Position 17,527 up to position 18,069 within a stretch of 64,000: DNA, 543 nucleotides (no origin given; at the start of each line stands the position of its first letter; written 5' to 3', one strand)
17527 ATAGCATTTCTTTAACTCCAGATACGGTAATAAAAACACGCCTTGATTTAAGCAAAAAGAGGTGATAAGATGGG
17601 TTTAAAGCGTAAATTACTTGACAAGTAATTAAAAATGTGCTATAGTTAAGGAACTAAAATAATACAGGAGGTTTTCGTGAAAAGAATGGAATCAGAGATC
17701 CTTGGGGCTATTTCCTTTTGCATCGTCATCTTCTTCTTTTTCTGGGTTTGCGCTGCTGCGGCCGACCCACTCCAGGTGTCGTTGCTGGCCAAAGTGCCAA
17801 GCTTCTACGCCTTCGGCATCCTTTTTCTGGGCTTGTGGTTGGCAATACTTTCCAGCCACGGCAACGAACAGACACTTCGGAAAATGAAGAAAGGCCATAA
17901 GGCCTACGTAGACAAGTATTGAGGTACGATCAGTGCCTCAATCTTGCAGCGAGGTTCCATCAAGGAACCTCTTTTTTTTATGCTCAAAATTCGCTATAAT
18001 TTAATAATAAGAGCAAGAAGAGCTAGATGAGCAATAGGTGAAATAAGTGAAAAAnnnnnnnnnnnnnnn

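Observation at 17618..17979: GC-rich orphan gene for an 81-aa two-TM protein with a textbook promoter, RBS and terminator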

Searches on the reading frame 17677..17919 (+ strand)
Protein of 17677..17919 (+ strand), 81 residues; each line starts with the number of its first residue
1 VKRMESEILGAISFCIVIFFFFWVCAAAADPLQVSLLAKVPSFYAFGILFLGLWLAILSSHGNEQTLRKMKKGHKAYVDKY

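Call 8: find_homologous_proteins(query=window:17677-17919:+, max_evalue=0.01)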
Query window:17677-17919:+ (81 aa): 1 proteins with E <= 0.01 among 1 candidates.
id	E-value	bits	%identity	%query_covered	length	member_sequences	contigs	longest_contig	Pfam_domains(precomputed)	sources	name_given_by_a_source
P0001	4.3e-45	168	100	96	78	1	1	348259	-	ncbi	ncbi:MAG: hypothetical protein WC460_00540 [Patescibacteria group bacterium]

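Call 9: search_protein_families(library=pfam, proteins=[window:17677-17919:+], max_evalue=0.01)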
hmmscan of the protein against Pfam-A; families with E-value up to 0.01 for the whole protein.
window:17677-17919:+ (81 aa): 0 families

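Call 22: find_related_loci(query=A2, collection=metagenome_contigs, flank=3000)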
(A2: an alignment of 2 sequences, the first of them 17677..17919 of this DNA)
Query A2 (81 aa) in metagenome_contigs; peptide patterns used: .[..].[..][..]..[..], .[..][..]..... (x = any residue, [..] = any of these).
599 stretches matched a pattern, but none encodes a relative of the query by tblastn (E <= 1e-3).

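Call 23: find_homologous_proteins(query=A2, max_evalue=1)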
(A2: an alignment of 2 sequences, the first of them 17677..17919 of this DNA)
Query A2 (2 sequences) (81 aa, profile of the alignment): 2 proteins with E <= 1 among 18 candidates.
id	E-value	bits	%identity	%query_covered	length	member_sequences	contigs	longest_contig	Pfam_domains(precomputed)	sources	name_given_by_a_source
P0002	2.6e-45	170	42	100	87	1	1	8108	-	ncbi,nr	ncbi:MAG: hypothetical protein NTX00_02345 [Candidatus Parcubacteria bacterium]|nr:hypothetical prot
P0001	2.3e-37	145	100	96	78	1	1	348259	-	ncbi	ncbi:MAG: hypothetical protein WC460_00540 [Patescibacteria group bacterium]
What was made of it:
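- Tried and rejected: The single peptide returned only itself, and the two-sequence alignment only the two known members (calls 8, 23).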

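Call 29: search_protein_representatives(alignment_id=A3)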
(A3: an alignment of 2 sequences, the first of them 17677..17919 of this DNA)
Query: 2 sequences, 88 profile positions. Proteins with E-value up to 0.001 (for the whole library): 9; up to 1e-10: 2; up to 1e-30: 2. The best 9 are listed.
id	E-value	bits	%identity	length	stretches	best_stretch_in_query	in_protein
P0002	8.2e-46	170.3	-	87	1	1-88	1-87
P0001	7.4e-38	144.8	-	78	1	4-88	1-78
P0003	4.3e-09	52.7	-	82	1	3-86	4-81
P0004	2.1e-07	47.3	-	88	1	3-82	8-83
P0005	9.1e-07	45.2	-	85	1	7-88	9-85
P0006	1.2e-06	44.8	-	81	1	7-62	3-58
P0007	1.3e-05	41.5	-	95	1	5-79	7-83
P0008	2.3e-05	40.7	-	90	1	7-83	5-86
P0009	1.0e-04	38.7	-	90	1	7-79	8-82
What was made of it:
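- An HMM search of 1.84 billion representatives found 7 further proteins of 81-95 aa (E 4e-9 to 1e-4) (call 29).
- Tried and rejected: Only the exhaustive HMM search opened up the family (call 29).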

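Call 32: find_homologous_proteins(query=A5, max_evalue=0.01)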
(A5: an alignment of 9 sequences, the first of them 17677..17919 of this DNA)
Query A5 (9 sequences) (81 aa, profile of the alignment): 10 proteins with E <= 0.01 among 655 candidates.
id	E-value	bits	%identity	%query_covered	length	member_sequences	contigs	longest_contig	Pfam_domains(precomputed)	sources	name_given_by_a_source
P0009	2.4e-26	109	34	54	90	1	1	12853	-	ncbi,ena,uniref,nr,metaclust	ncbi:MAG: hypothetical protein A2Y67_04440 [Candidatus Buchananbacteria bacterium RBG_13_39_9]|unire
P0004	4.1e-26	109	34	88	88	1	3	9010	-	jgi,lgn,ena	-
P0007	8.0e-26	108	40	57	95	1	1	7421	-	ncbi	-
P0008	3.2e-25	106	29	72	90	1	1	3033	-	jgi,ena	-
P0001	4.5e-25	105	100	96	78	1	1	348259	-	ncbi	ncbi:MAG: hypothetical protein WC460_00540 [Patescibacteria group bacterium]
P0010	2.0e-23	100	40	54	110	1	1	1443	-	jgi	jgi:hypothetical protein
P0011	1.4e-22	97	37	53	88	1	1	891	-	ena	-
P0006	7.3e-22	95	41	57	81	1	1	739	-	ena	-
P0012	3.9e-21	93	33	52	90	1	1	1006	-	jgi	-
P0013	5.6e-21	92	34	90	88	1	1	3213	-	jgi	jgi:hypothetical protein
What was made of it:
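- On Genuine protein-coding gene (conserved small-protein family): 13 clusters (calls 29, 32).
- A word-indexed search added 4 more (call 32).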

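Call 33: find_encoding_contigs(protein=P0009, flank=6000, max_places=2)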
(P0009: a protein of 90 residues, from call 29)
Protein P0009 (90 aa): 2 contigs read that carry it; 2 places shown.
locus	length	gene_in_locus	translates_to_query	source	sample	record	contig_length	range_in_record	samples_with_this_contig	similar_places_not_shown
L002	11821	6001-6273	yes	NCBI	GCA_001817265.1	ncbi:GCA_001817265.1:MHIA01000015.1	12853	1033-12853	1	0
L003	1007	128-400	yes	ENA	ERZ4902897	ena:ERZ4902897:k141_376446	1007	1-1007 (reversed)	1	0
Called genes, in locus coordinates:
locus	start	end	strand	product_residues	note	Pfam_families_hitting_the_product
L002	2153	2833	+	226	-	PF05552:MS_channel_1st_1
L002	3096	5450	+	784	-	PF01326:PPDK_N, PF00391:PEP-utilizers, PF02896:PEP-utilizers_C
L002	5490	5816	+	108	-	-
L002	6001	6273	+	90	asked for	-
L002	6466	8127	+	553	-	-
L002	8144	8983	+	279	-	PF01790:LGT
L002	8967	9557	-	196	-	-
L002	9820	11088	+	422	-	PF00342:PGI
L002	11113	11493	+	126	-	-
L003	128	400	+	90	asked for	-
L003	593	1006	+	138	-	?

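Call 34: find_encoding_contigs(protein=P0004, flank=6000, max_places=3)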
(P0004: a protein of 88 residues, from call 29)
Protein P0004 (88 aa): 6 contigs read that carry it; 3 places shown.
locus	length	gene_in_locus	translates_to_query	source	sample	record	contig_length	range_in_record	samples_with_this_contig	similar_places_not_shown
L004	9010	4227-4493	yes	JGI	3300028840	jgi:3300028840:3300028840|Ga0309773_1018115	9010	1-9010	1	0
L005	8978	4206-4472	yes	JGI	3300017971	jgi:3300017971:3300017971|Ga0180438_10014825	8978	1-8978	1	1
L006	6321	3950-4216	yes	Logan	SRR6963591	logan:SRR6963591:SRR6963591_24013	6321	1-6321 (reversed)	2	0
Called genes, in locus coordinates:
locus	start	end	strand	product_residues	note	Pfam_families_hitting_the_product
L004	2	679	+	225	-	?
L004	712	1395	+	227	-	PF05552:MS_channel_1st_1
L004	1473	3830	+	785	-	PF01326:PPDK_N, PF00391:PEP-utilizers, PF02896:PEP-utilizers_C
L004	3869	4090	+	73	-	-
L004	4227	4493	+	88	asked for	-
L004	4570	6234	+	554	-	-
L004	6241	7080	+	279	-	PF01790:LGT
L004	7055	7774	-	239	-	-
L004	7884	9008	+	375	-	?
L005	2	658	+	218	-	?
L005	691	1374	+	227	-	PF05552:MS_channel_1st_1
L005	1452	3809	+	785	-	PF01326:PPDK_N, PF00391:PEP-utilizers, PF02896:PEP-utilizers_C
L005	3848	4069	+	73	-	-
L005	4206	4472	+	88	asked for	-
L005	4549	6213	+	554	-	-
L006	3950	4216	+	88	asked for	-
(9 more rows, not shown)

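Call 35: find_encoding_contigs(protein=P0007, flank=6000, max_places=2)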
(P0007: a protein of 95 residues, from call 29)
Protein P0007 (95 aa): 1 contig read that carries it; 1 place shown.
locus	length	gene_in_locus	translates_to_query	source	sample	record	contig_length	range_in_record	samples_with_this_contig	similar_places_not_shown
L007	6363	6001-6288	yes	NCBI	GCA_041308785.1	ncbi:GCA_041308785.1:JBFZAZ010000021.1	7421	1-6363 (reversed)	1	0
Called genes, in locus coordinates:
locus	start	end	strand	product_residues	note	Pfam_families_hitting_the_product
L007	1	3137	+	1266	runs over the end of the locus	PF10162:G8 (weak)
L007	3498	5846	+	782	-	PF01326:PPDK_N, PF00391:PEP-utilizers, PF02896:PEP-utilizers_C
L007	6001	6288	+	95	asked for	-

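Call 36: find_encoding_contigs(protein=P0008, flank=3000, max_places=1)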
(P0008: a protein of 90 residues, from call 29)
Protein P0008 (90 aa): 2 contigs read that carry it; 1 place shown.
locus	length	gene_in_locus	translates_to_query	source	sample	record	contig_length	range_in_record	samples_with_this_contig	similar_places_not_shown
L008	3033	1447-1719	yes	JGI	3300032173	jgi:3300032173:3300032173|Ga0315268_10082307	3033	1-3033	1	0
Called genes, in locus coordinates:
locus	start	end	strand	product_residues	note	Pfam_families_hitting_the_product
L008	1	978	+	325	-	PF02896:PEP-utilizers_C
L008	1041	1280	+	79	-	-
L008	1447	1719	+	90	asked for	-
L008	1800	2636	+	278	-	PF01790:LGT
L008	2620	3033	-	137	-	?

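Call 37: find_encoding_contigs(protein=P0013, flank=3000, max_places=1)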
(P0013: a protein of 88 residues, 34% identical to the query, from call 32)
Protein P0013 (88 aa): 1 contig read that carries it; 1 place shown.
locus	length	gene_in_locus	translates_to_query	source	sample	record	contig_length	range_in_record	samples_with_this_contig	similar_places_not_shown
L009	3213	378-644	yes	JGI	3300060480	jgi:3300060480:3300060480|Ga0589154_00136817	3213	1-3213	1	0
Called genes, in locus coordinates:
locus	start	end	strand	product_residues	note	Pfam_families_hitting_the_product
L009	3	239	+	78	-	?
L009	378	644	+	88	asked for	-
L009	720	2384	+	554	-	-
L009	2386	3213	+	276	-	?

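Call 38: find_encoding_contigs(protein=P0010, flank=3000, max_places=1)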
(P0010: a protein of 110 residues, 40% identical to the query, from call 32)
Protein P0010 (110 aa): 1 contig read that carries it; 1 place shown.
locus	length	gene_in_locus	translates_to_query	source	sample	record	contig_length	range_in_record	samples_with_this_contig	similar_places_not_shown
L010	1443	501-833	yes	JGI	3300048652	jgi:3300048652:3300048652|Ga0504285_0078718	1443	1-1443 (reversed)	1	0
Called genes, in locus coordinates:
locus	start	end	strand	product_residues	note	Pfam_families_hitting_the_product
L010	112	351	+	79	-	-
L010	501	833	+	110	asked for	-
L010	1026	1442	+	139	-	?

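Call 39: find_encoding_contigs(protein=P0003, flank=3000, max_places=1)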
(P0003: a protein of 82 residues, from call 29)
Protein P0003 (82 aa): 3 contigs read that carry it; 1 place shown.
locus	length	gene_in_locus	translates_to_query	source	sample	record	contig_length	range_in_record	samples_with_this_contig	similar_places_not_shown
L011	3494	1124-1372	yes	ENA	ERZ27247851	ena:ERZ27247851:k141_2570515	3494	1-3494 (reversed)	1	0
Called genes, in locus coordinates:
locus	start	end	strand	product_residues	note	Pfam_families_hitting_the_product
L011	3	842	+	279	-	?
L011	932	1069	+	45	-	-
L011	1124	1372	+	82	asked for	-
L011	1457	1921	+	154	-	-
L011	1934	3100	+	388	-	-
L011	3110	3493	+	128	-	?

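Call 40: find_encoding_contigs(protein=P0005, flank=3000, max_places=1)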
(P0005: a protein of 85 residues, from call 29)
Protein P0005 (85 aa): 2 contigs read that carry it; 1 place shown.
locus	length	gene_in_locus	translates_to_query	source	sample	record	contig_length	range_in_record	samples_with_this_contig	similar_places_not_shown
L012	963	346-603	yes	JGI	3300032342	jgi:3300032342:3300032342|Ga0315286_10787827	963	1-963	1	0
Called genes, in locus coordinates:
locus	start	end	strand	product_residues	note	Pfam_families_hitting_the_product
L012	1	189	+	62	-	?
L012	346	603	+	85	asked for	-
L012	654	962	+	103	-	?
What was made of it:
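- Synteny with housekeeping genes is fixed across the lineage (calls 33-40).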

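Call 42: search_protein_families(library=ncbifam, proteins=[window:17677-17919:+, P0009, P0004], max_evalue=1)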
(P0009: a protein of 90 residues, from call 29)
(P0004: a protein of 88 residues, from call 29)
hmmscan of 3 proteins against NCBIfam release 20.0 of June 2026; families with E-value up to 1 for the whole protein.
window:17677-17919:+ (81 aa): 0 families

P0009 (90 aa): 0 families

P0004 (88 aa): 2 families
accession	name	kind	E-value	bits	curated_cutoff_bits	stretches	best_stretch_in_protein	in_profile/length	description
TIGR01726.1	HEQRo_perm_3TM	subfamily_domain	0.043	14.4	42.2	1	9-64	47-94/99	ABC transporter permease subunit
NF007664.1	PRK10337.1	equivalog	0.13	10.9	475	1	45-74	158-186/442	quorum sensing histidine kinase QseC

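Call 44: search_protein_families(library=pfam, alignment_id=A5, max_evalue=10)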
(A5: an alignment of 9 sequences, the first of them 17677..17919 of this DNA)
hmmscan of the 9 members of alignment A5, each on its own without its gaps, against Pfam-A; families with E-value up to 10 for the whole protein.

A. member 1, window:17677-17919:+ (81 aa): 3 families
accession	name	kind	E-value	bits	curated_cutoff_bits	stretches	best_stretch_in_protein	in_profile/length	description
PF11947.13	DUF3464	-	0.093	12.9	25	1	14-65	72-123/149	Photosynthesis affected mutant 68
PF25184.1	YxzE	-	0.21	13.1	40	0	46-75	5-34/65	YxzE-like putative bacteriocin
PF14017.11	DUF4233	-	7.9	7.3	27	0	32-59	65-96/107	Protein of unknown function (DUF4233)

B. families by the number of members that match (of 9 scanned): 11 families
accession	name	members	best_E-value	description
PF14017.11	DUF4233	2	3.2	Protein of unknown function (DUF4233)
PF20394.4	DUF6688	1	0.003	DUF6688 N-terminal domain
PF01616.22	Orbi_NS3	1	0.0071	Orbivirus NS3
PF02990.21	EMP70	1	0.01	Endomembrane protein 70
PF01545.26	Cation_efflux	1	0.035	Cation efflux family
PF06196.17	DUF997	1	0.067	Protein of unknown function (DUF997)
PF11947.13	DUF3464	1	0.093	Photosynthesis affected mutant 68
PF01956.21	EMC3_TMCO1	1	0.099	Integral membrane protein EMC3/TMCO1-like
PF07332.16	Phage_holin_3_6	1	0.13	Putative Actinobacterial Holin-X, holin superfamily III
PF25184.1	YxzE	1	0.21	YxzE-like putative bacteriocin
PF00558.24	Vpu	1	1.2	Vpu protein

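Call 54: search_solved_structures(query=A6, max_evalue=10)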
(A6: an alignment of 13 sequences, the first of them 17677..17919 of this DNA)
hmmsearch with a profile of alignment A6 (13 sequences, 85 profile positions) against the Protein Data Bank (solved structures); distinct sequences matched with E-value up to 10: 2.
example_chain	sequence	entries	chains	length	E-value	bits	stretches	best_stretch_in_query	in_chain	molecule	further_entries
6ynx_p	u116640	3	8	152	0.092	16.2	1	20-82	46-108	ATPTT10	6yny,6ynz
9qtq_M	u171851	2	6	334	0.54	13.7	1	11-62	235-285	Tetrahydromethanopterin S-methyltransferase subunit E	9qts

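Call 55: search_protein_families(library=phrogs, alignment_id=A6, max_evalue=1)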
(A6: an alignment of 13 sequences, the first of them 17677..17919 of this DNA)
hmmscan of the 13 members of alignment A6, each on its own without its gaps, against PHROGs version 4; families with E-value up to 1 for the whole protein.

A. member 1, window:17677-17919:+ (81 aa): 1 family
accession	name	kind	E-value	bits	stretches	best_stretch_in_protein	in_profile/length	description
phrog_6371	-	unknown function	0.086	13.9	1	10-29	42-60/63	-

B. families by the number of members that match (of 13 scanned): 18 families
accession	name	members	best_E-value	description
phrog_13581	-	2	0.059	-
phrog_4009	-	1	0.019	-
phrog_27701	-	1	0.046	-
phrog_23273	-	1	0.059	-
phrog_5338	-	1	0.073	-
phrog_25992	-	1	0.084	-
phrog_6371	-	1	0.086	-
phrog_3045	-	1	0.093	membrane protein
phrog_37955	-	1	0.12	portal protein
phrog_17047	-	1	0.13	-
phrog_2203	-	1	0.19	membrane protein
phrog_12021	-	1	0.19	-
phrog_5603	-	1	0.21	-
phrog_31382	-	1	0.22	3'-5' exonuclease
phrog_18554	-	1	0.26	-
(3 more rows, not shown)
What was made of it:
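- On Holin: PHROG holin: E = 0.92 in 1 of 13 members (calls 44, 55).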

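Call 56: search_protein_families(library=padloc, alignment_id=A6, max_evalue=1)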
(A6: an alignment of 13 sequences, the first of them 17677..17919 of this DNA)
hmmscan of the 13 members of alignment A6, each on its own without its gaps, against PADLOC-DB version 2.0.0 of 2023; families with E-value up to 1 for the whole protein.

A. member 1, window:17677-17919:+ (81 aa): 0 families

B. families by the number of members that match (of 13 scanned): 3 families
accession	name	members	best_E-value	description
PDLC01604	tm_4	1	0.0047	CAS-VI-B; associated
PDLC00683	Effector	1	0.035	2TM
PDLC01991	CARF_m8--CARF_LolE_TM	1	0.083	-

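Call 61: predict_structure(alignment_id=A6)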
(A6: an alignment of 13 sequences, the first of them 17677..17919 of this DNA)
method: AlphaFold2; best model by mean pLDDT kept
length: 81 residues; sequences in the alignment: 13
mean_pLDDT: 79.9   pTM: 0.59
mean pLDDT of the five models: 79.9, 78.9, 76.9, 75.9, 74.6
residues with pLDDT >= 90: 36; 70-90: 24; 50-70: 13; < 50: 8
segments of 3 or more residues with pLDDT < 50: 79-81
pLDDT, mean of each block of 10 residues (from residue 1): 82 93 93 87 93 88 56 50 50
secondary structure, 60 per line:
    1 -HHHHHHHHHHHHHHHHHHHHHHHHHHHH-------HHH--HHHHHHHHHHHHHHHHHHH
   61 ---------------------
elements in order: H2-29 H42-60
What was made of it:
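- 17680..17763 (+): Residues 2-29: short charged N-terminus plus helix 1. The hydrophobic core is about residues 9-29, with the conserved F19 and W23. AF2 model, helix 2-29, pLDDT about 90 (call 61).
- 17800..17856 (+): Residues 42-60: helix 2 (TM2). Call 61.
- Closest known: Housekeeping helical-hairpin proteins of similar size. Same: About 80 aa and a two-helix hairpin (call 61).
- AF2 mean pLDDT is 80, with two helices at about 90 (call 61).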

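Call 64: fold_search(model_id=the predicted structure, library=pdb)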
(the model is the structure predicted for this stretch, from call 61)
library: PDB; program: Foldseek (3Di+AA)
matches with E <= 10: 62; with E <= 0.001: 0
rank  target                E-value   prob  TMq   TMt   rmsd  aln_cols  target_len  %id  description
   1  6ynx_P                8.5e-01  0.13  0.25  0.18   9.3        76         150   16  Cryo-EM structure of Tetrahymena thermophila mitochondrial ATP synthase - Fo-subcomplex (released 2020-09-30)
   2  6s1k_E                1.9e+00  0.20  0.35  0.28   8.3        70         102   14  E. coli Core Signaling Unit, carrying QQQQ receptor mutation (released 2020-01-22)
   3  6uuj_B                2.1e+00  0.10  0.27  0.14  13.5        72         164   18  Structure of PE5-PPE4-EspG3 complex from the type VII (ESX-3) secretion system, space group P212121 (released 2020-01-29)
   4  9qef_A                2.2e+00  0.23  0.42  0.41   7.1        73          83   16  Respiratory supercomplex from Mycobacterium smegmatis with decylubiquinone (released 2026-01-21)
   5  6uuj_E                2.2e+00  0.10  0.27  0.14  13.5        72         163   18  Structure of PE5-PPE4-EspG3 complex from the type VII (ESX-3) secretion system, space group P212121 (released 2020-01-29)
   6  7p48_6                3.4e+00  0.11  0.34  0.07   9.4        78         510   14  Staphylococcus aureus ribosome in complex with Sal(B) (released 2022-02-02)
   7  7ytj_B                3.4e+00  0.08  0.29  0.24  12.0        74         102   18  Cryo-EM structure of VTC complex (released 2023-02-22)
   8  3g67_B                3.6e+00  0.11  0.36  0.14  12.5        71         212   15  Crystal Structure of a Soluble Chemoreceptor from Thermotoga maritima (released 2009-07-28)
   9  3lsq_A                3.8e+00  0.30  0.48  0.12   4.5        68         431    9  Trypanosoma brucei seryl-tRNA synthetase (released 2010-03-02)
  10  9qef_E                3.8e+00  0.18  0.42  0.40   4.2        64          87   20  Respiratory supercomplex from Mycobacterium smegmatis with decylubiquinone (released 2026-01-21)
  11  9a72_A                4.3e+00  0.13  0.39  0.16   5.8        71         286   14  Integrative model of YFMS-CHEW by crosslinking MS and deep learning (released 2024-09-18)
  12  9jj8_h                4.6e+00  0.33  0.48  0.45   4.3        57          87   18  Structural insights into the PSI-FCPI supercomplex from the coccolithophore Emiliania huxleyi (released 2025-08-20)
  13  1qu7_B                4.6e+00  0.12  0.36  0.14   8.2        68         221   12  FOUR HELICAL-BUNDLE STRUCTURE OF THE CYTOPLASMIC DOMAIN OF A SERINE CHEMOTAXIS RECEPTOR (released 2000-07-12)
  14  1l6t_MODEL_1_A        4.9e+00  0.33  0.49  0.50   3.9        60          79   17  STRUCTURE OF ALA24/ASP61 TO ASP24/ASN61 SUBSTITUTED SUBUNIT C OF ESCHERICHIA COLI ATP SYNTHASE (released 2002-07-24)
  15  9uh3_R                4.9e+00  0.21  0.42  0.39   5.3        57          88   16  PSI-9 FCPI supercomplex from haptophyte Chrysotila roscoffensis (released 2026-04-01)
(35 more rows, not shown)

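Call 81: find_related_loci(query=A9, collection=metagenome_contigs, flank=4000)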
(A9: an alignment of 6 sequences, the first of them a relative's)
Query A9 (90 aa) in metagenome_contigs; peptide patterns used: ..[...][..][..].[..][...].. (x = any residue, [..] = any of these).
6 stretches matched a pattern; 2 encode a relative of the query (tblastn E <= 1e-3); 2 distinct loci.
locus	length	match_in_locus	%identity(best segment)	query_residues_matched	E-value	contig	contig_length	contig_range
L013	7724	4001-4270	100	1-90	5e-59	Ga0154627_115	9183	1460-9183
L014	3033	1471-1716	35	12-90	2e-10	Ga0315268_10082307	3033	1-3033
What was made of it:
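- Tried and rejected: The second found only copies of loci already held (calls 22, 81).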

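Call 82: find_related_loci(query=A9, collection=viral_contigs, flank=3000)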
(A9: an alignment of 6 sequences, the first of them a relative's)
Query A9 (90 aa) in viral_contigs; peptide patterns used: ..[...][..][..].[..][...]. (x = any residue, [..] = any of these).
10 stretches matched a pattern, but none encodes a relative of the query by tblastn (E <= 1e-3).

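Call 83: find_related_loci(query=A3, collection=viral_contigs, flank=3000)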
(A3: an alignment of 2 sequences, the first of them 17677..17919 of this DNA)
Query A3 (81 aa) in viral_contigs; peptide patterns used: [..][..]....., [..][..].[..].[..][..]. (x = any residue, [..] = any of these).
319 stretches matched a pattern, but none encodes a relative of the query by tblastn (E <= 1e-3).
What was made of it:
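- On Holin: No viral-contig relatives (calls 82, 83).
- Tried and rejected: None found (calls 82, 83).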
